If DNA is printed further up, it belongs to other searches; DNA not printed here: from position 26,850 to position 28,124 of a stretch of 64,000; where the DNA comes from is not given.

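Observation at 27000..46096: Type I-G (I-U) CRISPR-Cas with divergent effector and adaptation operons and non-canonical gene order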

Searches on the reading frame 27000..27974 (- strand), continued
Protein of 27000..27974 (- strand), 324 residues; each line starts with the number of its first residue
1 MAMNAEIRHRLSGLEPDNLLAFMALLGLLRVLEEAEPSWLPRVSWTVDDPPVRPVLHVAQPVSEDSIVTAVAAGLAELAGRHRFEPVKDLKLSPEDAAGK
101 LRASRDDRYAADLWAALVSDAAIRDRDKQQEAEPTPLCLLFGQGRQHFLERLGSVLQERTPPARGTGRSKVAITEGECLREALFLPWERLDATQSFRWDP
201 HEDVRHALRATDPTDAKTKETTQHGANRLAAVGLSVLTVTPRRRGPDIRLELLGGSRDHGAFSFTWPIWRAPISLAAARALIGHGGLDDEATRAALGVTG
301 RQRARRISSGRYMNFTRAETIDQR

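Call 36: find_related_loci(query=A2, collection=genome_contigs, flank=10000)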
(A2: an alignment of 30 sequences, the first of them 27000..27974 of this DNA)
Query A2 (324 aa) in genome_contigs; peptide patterns used: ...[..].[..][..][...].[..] (x = any residue, [..] = any of these).
454 stretches matched a pattern; 407 encode a relative of the query (tblastn E <= 1e-3); the best 80 are kept; 80 distinct loci.
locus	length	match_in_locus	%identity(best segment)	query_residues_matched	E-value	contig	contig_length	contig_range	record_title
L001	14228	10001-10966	84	3-324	7e-172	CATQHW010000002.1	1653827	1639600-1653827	MAG: uncultured Spirochaetia bacterium isolate 66362a33-eddf-4579-992a-93dc3fc4ae3b genome assembly, contig: contig_2, w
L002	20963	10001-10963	68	3-321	4e-142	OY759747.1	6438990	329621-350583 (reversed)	MAG: Spirochaetia bacterium isolate 029c9a96-c795-42b2-9c0d-59f5314b817a genome assembly, chromosome: 1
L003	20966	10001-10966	66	2-323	2e-138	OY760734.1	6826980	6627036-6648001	MAG: Vicinamibacterales bacterium isolate 10b48155-431e-4809-9d43-759f23ff96f9 genome assembly, chromosome: 1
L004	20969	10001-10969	66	3-323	3e-137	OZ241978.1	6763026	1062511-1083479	MAG: Vicinamibacterales bacterium isolate 51a24197-77cf-4160-b0f1-11ac4e34766b genome assembly, chromosome: 1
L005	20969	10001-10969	66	3-324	4e-134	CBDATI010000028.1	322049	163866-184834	MAG: Vicinamibacterales bacterium isolate 9032b1d6-987d-442b-851f-814444474a9f genome assembly, contig: contig_28, whole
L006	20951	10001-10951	66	9-323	7e-133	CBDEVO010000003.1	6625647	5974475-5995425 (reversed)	MAG: Vicinamibacterales bacterium isolate af2fa338-4f39-4c0d-83fa-ec8062318583 genome assembly, contig: contig_3, whole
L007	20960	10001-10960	70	3-321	2e-132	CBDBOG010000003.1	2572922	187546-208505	MAG: Spirochaetia bacterium isolate 40739a5d-4c61-4e6f-ad63-b7fc718ca5ff genome assembly, contig: contig_3, whole genome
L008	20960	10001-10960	66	3-322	4e-131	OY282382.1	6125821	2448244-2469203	MAG: uncultured Vicinamibacterales bacterium isolate e65da963-7c29-4b68-91ce-224fd25ea74c genome assembly, chromosome: 1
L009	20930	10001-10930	67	9-318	2e-129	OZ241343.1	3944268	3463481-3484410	MAG: Candidatus Azotimanducaceae bacterium isolate 75a24efc-86fb-4457-ba1a-d67b369d5512 genome assembly, chromosome: 1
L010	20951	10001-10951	68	3-319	3e-126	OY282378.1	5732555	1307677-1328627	MAG: uncultured Gammaproteobacteria bacterium genome assembly, chromosome: 1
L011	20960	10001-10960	64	3-319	7e-126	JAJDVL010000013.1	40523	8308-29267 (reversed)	MAG: Prochlorococcaceae cyanobacterium jk18x22bins.40 k141_457282, whole genome shotgun sequence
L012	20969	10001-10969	65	3-323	4e-126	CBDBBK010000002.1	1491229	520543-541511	MAG: Vicinamibacterales bacterium isolate d813070e-d522-4825-9428-f92955092b71 genome assembly, contig: contig_2, whole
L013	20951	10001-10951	63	9-323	9e-125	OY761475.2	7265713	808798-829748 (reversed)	MAG: Vicinamibacterales bacterium isolate 01def6b1-0c8c-435d-859a-076764f3ef92 genome assembly, chromosome: 1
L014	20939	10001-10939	65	9-321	1e-124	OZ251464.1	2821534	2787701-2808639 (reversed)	MAG: Alphaproteobacteria bacterium isolate 6f72c6ff-155a-453e-af39-75dfec601056 genome assembly, chromosome: 1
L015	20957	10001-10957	62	3-320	5e-124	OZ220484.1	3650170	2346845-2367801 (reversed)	MAG: Pseudomonadales bacterium isolate a493282d-5fc6-49d1-81ab-a6a4f8e0b842 genome assembly, chromosome: 1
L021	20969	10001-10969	66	2-322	7e-121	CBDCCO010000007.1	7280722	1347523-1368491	MAG: Vicinamibacterales bacterium isolate 33854e28-373d-43bf-a5c3-6fc065bbcf3f genome assembly, contig: contig_7, whole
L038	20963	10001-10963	56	1-321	5e-108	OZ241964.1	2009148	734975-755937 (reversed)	MAG: Thermodesulfobacteriota bacterium isolate f5ee5f3d-b5e6-4f91-bea9-ad3977f1f42d genome assembly, chromosome: 1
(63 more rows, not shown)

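Call 39: search_dna_similar(query=window:27000-27974:-, collection=plasmids, mode=protein, max_rows=15)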
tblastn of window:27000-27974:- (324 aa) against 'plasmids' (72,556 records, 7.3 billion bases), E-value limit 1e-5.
Records with a match: 1; places in all: 1; records where one place covers at least 80% of the query: 0.
Best place of each record, by identity: <60% 1.
By first word of the organism name: Rhodothermus 1.
By predicted mobility (MOB-suite, as given by PLSDB): non-mobilizable 1.
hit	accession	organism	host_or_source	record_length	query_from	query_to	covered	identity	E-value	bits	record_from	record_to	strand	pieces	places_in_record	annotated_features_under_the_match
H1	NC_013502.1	Rhodothermus marinus DSM 4252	-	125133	37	273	73%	29.8%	9e-12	73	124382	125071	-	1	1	none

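Call 40: get_annotated_region(hit=H1, flank=12000)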
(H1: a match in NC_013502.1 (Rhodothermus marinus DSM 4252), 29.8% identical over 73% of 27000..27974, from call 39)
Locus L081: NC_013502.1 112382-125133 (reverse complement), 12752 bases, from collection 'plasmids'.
description: Rhodothermus marinus DSM 4252 plasmid pRMAR01, complete sequence
organism: Rhodothermus marinus DSM 4252 (NCBI taxid 518766)
taxonomy: Bacteria; Rhodothermota; Rhodothermia; Rhodothermales; Rhodothermaceae; Rhodothermus; Rhodothermus marinus; Rhodothermus marinus DSM 4252
host: -; source: -; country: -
typing (MOB-suite, as given by PLSDB): non-mobilizable; replicon rep_cluster_1386
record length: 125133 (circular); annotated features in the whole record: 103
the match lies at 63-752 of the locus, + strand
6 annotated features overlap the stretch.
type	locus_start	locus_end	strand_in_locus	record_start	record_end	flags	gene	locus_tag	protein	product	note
CDS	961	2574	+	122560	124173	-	cas1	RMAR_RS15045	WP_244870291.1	CRISPR-associated endonuclease Cas1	GO:0043571 - maintenance of CRISPR repeat elements [Evidence IEA]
CDS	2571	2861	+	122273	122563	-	cas2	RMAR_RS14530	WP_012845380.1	CRISPR-associated endonuclease Cas2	GO:0043571 - maintenance of CRISPR repeat elements [Evidence IEA]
CDS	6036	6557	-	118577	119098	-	-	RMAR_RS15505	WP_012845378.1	helix-turn-helix domain-containing protein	-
CDS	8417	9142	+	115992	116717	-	-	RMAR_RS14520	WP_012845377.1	hypothetical protein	-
CDS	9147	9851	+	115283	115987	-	-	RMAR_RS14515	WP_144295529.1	hypothetical protein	-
CDS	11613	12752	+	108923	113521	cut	avs2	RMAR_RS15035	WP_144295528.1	AVAST type 2 anti-phage system protein Avs2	-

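Call 50: search_protein_families(library=ncbifam, proteins=[L021:11767-12999:-, L021:14508-15914:-, L021:16545-17975:-, L021:17921-20263:-], max_evalue=0.001)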
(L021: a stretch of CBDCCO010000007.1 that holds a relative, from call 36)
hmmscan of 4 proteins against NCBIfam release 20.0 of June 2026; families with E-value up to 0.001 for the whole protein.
L021:11767-12999:- (410 aa): 1 family
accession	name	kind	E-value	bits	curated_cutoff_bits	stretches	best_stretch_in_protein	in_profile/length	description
NF007246.0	PRK09692.1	domain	6.9e-42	143.5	434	1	38-398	25-393/413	integrase domain-containing protein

L021:14508-15914:- (468 aa): 8 families
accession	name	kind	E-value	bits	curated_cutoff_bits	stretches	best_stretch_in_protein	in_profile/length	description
TIGR04416.1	group_II_RT_mat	equivalog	2.2e-117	392.2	300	1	69-430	2-353/353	group II intron reverse transcriptase/maturase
NF038233.2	retron_St85_RT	exception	1.7e-17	63.7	235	1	121-335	26-231/289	retron St85 family RNA-directed DNA polymerase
NF041747.1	Drt3a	equivalog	1.9e-15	57.1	200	1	185-336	103-264/412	antiviral reverse transcriptase Drt3a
NF041746.1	Drt2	equivalog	1.7e-12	47.2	390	1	245-324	220-302/416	antiviral reverse transcriptase Drt2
NF041749.1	Drt4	equivalog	9.7e-10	38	450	1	248-322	194-268/489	antiviral reverse transcriptase Drt4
NF042941.1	Retron_TIR_antiphage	equivalog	3.4e-08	32.7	600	1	130-301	37-195/464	TIR domain-containing anti-phage reverse transcriptase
NF038237.1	retron_Ec67_fus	exception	0.00014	20.4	450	1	249-321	161-248/572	retron Ec67 family RNA-directed DNA polymerase/endonuclease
TIGR04499.1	abortive_AbiA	subfamily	0.00051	18.9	250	1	174-322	128-292/615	AbiA family abortive infection protein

L021:16545-17975:- (476 aa): 2 families
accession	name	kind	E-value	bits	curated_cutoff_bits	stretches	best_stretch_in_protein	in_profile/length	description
NF033539.1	transpos_IS1380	equivalog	1e-102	343.9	180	1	39-457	2-418/419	IS1380 family transposase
NF049999.1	transpos_IS701_3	equivalog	9.6e-05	21.4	170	0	182-453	112-397/412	IS701 family transposase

L021:17921-20263:- (780 aa): 3 families
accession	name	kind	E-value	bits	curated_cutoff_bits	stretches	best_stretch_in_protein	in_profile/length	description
TIGR02621.3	cas3_GSU0051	exception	1.1e-107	361.9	400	1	2-743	200-854/854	type I-G CRISPR-associated helicase/endonuclease Cas3g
TIGR01587.1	cas3_core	equivalog_domain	5.7e-10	38.8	102.45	1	107-212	235-336/358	CRISPR-associated helicase Cas3'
TIGR01596.1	cas3_HD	equivalog_domain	1.5e-08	34.9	43.45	1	576-711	1-114/178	CRISPR-associated endonuclease Cas3''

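Call 105: search_solved_structures(query=A5, max_evalue=10, show_alignments=2)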
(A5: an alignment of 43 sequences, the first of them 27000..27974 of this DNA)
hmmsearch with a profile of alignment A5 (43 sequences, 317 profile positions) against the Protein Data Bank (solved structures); distinct sequences matched with E-value up to 10: 5.
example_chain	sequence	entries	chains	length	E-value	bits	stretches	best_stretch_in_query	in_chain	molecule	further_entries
8b2x_M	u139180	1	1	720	7.1e-05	25.1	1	229-283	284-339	Type I-G CRISPR Cascade large subunit CSX17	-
7u8o_M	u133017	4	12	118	0.38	12.9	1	61-152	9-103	V-type proton ATPase subunit G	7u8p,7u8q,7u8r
6wlz_M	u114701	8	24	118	0.62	12.2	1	61-152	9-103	V-type proton ATPase subunit G 1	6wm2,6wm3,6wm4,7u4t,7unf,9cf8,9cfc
7uzf_M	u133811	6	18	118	0.7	12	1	61-151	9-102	V-type proton ATPase subunit G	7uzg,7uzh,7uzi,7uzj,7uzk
8i7o_Q1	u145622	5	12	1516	1.8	10.7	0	46-115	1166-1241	EF-hand calcium-binding domain-containing protein 6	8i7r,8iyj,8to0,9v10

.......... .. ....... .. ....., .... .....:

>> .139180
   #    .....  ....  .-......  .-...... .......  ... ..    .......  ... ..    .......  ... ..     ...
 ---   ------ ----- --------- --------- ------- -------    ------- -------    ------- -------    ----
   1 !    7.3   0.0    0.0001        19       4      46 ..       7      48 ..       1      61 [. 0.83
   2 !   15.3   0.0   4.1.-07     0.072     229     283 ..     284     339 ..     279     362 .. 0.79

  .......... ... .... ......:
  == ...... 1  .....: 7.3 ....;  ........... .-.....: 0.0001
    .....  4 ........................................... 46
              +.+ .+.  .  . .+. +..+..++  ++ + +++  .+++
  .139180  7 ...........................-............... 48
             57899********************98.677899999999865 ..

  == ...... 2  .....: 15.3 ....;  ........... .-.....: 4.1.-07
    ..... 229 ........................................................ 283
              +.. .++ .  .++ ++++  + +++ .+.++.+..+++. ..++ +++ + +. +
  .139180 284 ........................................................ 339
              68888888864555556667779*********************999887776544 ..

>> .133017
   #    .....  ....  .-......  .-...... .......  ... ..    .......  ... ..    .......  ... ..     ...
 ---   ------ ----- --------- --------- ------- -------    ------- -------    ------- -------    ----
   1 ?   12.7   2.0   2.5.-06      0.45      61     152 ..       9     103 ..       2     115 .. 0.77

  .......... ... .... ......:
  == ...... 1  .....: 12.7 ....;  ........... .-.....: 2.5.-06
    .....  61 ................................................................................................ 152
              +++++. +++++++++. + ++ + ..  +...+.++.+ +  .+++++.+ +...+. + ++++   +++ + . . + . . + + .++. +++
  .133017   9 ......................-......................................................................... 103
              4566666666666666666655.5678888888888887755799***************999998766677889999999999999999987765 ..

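Call 106: search_protein_families(library=padloc, proteins=[window:27000-27974:-], max_evalue=0.001)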
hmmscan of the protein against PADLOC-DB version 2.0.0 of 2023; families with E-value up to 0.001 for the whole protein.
window:27000-27974:- (324 aa): 1 family
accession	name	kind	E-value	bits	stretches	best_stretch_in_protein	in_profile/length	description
PDLC01514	Cas8g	-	3e-79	264.6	1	9-321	4-286/287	CAS-I-U; effector_LS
